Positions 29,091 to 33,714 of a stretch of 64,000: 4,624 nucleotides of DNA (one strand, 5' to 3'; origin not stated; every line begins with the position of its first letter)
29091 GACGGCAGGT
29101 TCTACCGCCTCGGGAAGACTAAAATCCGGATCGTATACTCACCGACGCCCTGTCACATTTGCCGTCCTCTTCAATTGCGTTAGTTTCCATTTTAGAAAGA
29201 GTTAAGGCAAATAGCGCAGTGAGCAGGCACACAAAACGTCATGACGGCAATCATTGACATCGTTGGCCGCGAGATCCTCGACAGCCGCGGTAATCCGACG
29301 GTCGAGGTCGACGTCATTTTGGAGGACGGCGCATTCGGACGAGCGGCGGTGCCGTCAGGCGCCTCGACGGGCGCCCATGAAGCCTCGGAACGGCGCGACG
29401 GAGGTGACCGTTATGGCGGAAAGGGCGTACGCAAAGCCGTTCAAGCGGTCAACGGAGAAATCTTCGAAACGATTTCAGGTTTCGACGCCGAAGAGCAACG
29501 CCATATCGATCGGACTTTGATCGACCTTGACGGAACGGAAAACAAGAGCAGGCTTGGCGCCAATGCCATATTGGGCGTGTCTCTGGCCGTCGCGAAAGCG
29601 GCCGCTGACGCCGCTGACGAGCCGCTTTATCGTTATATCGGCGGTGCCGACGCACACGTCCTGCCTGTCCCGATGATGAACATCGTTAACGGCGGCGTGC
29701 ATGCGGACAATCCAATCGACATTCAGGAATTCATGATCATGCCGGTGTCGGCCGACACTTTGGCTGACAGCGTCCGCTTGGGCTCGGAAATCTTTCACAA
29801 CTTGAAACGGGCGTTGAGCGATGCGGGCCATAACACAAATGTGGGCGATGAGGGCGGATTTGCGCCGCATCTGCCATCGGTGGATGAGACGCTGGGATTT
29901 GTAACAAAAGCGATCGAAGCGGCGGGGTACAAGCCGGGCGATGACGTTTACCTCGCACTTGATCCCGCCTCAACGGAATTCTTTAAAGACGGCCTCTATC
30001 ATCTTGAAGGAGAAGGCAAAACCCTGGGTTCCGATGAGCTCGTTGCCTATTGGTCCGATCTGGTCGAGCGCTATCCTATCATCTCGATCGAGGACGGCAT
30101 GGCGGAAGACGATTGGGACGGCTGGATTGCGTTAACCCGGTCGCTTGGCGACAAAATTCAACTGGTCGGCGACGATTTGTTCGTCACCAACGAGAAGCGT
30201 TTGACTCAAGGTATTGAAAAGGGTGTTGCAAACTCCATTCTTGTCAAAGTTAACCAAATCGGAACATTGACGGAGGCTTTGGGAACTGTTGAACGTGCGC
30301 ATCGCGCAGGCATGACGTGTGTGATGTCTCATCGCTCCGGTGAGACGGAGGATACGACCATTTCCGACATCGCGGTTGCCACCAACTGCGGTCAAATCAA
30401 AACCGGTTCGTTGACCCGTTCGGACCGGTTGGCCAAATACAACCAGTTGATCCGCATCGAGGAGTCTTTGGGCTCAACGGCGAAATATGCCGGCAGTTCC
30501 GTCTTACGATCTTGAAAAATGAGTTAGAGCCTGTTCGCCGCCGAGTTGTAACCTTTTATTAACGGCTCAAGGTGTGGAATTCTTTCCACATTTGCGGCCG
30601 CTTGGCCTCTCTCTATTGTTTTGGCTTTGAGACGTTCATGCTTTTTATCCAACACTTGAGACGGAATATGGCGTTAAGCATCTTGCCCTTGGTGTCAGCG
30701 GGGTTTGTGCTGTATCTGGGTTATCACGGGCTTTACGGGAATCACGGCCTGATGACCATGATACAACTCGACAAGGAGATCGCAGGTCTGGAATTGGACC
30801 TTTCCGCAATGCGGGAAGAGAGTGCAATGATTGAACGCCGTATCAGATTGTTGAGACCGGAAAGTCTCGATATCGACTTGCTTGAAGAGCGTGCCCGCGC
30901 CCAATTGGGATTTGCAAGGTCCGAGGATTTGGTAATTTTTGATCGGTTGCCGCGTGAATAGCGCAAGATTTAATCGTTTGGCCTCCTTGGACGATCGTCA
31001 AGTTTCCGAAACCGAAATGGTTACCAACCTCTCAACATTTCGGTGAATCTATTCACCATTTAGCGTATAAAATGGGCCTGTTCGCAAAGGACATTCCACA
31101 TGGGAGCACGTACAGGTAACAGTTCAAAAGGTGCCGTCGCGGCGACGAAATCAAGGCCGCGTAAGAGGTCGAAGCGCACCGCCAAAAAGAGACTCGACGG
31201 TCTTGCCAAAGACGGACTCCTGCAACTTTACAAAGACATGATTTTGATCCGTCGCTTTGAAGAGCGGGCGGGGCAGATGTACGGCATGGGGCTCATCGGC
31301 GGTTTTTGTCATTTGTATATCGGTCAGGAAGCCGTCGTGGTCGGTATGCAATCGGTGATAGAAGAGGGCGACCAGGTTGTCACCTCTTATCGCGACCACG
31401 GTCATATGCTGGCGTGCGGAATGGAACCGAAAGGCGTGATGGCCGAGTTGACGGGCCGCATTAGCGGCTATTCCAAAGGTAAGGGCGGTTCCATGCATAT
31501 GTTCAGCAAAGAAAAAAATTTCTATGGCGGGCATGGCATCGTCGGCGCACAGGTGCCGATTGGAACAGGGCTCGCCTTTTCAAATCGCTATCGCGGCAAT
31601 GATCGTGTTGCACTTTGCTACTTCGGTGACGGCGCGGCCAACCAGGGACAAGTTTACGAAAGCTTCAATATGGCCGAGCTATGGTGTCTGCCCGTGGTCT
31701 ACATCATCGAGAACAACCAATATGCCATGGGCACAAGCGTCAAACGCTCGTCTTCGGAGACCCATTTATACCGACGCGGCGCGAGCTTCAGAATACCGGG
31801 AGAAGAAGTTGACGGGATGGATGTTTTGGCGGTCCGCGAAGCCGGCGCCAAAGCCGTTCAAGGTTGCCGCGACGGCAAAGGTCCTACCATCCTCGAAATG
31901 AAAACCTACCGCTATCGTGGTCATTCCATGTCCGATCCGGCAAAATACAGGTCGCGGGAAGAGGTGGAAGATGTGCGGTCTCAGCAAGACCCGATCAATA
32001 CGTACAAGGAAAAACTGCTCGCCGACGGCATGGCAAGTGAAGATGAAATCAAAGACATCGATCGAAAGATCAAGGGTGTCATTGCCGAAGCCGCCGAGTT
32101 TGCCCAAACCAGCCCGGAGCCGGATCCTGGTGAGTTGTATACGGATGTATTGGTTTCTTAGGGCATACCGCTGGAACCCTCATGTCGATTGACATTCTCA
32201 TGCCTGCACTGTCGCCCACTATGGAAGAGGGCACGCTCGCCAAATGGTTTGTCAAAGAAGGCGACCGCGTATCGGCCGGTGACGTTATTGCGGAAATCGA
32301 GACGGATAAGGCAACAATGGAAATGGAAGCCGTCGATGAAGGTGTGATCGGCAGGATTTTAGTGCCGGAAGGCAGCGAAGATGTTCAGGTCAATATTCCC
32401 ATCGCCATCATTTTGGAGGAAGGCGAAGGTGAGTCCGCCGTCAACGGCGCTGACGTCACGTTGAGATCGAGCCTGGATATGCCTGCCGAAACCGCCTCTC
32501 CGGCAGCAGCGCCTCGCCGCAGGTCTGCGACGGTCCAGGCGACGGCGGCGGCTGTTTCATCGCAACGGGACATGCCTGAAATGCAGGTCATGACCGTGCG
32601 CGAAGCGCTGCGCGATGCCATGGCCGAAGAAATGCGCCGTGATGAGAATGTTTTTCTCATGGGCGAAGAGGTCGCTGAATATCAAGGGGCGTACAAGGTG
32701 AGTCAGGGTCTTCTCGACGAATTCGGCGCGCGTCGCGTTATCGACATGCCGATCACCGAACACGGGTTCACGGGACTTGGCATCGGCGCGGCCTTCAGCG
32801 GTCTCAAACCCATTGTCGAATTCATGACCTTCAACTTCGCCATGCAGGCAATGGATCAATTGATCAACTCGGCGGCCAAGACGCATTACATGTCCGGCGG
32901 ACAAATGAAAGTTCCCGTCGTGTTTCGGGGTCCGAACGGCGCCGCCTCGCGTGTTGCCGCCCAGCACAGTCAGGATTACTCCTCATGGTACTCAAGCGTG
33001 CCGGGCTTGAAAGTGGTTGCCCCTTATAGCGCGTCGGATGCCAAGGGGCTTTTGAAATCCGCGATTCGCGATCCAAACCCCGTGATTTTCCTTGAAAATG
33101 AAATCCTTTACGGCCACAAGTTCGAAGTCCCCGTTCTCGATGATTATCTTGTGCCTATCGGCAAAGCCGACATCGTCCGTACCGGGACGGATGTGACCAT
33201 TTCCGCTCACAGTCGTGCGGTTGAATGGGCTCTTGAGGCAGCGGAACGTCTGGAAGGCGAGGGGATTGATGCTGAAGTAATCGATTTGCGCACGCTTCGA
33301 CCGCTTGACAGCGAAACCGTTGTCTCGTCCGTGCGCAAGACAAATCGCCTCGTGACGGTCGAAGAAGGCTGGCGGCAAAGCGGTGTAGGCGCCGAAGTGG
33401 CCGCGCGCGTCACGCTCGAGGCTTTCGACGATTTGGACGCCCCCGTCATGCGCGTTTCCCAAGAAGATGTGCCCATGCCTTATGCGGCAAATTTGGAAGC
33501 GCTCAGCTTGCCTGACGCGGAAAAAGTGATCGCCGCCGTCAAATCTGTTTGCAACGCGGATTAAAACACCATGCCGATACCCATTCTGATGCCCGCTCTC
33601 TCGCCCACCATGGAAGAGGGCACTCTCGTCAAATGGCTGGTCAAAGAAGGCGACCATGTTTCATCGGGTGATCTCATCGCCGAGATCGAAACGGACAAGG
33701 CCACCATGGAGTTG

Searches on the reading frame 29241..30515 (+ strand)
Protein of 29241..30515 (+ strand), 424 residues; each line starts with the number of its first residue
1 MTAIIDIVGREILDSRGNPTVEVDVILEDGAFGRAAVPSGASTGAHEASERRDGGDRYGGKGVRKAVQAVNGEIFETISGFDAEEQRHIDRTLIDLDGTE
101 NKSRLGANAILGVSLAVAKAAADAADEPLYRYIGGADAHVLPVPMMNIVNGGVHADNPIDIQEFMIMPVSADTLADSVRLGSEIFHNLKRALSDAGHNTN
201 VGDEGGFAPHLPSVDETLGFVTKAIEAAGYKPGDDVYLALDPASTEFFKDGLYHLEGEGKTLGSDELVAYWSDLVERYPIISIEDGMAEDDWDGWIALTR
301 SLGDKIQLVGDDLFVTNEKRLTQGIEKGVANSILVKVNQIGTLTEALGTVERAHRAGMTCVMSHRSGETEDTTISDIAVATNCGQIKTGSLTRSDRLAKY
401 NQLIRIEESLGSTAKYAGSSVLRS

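Call 66: search_protein_families(library=pfam, proteins=[window:29241-30515:+], max_evalue=0.00001)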
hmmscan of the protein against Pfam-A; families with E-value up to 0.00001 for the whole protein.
window:29241-30515:+ (424 aa): 2 families
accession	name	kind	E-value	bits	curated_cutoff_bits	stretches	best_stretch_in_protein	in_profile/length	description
PF00113.28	Enolase_C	-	1.2e-126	422.5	21.5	1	139-422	2-293/296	Enolase, C-terminal TIM barrel domain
PF03952.21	Enolase_N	-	6e-58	195.1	35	1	4-133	1-131/131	Enolase, N-terminal domain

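Call 67: list_cluster_members(proteins=[window:29241-30515:+, window:32182-33564:+, window:20611-22128:-, window:22142-24052:-, window:16322-17524:-, window:10236-11543:-, window:3126-5444:+])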
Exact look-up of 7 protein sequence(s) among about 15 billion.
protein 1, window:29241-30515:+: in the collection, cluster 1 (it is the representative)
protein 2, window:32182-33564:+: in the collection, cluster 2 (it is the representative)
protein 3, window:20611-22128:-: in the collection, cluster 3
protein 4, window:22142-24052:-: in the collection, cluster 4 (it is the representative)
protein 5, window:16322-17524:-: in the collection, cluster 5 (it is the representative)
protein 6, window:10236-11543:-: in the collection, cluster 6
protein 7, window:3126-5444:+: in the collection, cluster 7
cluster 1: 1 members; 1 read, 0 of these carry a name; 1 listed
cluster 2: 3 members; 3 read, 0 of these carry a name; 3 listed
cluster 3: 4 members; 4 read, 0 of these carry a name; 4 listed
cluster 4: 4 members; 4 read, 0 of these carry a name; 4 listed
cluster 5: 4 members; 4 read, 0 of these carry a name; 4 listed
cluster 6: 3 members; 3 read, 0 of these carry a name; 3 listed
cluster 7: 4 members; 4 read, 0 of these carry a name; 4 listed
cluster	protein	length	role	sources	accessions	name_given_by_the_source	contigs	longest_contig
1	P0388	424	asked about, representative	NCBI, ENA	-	-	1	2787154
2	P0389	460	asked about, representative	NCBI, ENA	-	-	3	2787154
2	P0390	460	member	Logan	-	-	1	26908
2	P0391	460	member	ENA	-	-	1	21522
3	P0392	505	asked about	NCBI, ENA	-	-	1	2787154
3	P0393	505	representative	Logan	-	-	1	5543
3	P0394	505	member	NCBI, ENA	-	-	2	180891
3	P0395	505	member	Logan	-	-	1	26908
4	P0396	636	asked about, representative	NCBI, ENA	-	-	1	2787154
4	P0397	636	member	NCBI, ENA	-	-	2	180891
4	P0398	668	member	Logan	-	-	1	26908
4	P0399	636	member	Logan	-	-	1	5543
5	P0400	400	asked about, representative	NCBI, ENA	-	-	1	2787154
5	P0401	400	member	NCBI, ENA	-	-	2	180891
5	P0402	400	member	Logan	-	-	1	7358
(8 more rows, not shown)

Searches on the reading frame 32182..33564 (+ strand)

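Call 66: search_protein_families(library=pfam, proteins=[window:32182-33564:+], max_evalue=0.00001)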
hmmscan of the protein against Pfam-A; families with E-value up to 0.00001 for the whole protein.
window:32182-33564:+ (460 aa): 4 families
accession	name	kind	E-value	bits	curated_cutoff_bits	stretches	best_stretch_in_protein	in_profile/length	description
PF02779.29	Transket_pyr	-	6.3e-47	159.9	27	1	137-311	3-173/174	Transketolase, pyrimidine binding domain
PF02780.25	Transketolase_C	-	7.5e-41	139.4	25.9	1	327-449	1-124/124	Transketolase, C-terminal domain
PF00364.28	Biotin_lipoyl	-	1.4e-20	73.3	22.1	1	5-77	3-73/73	Biotin-requiring enzyme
PF13533.13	Biotin_lipoyl_2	-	7.6e-07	29.3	29.8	1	17-40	9-32/32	Biotin-lipoyl like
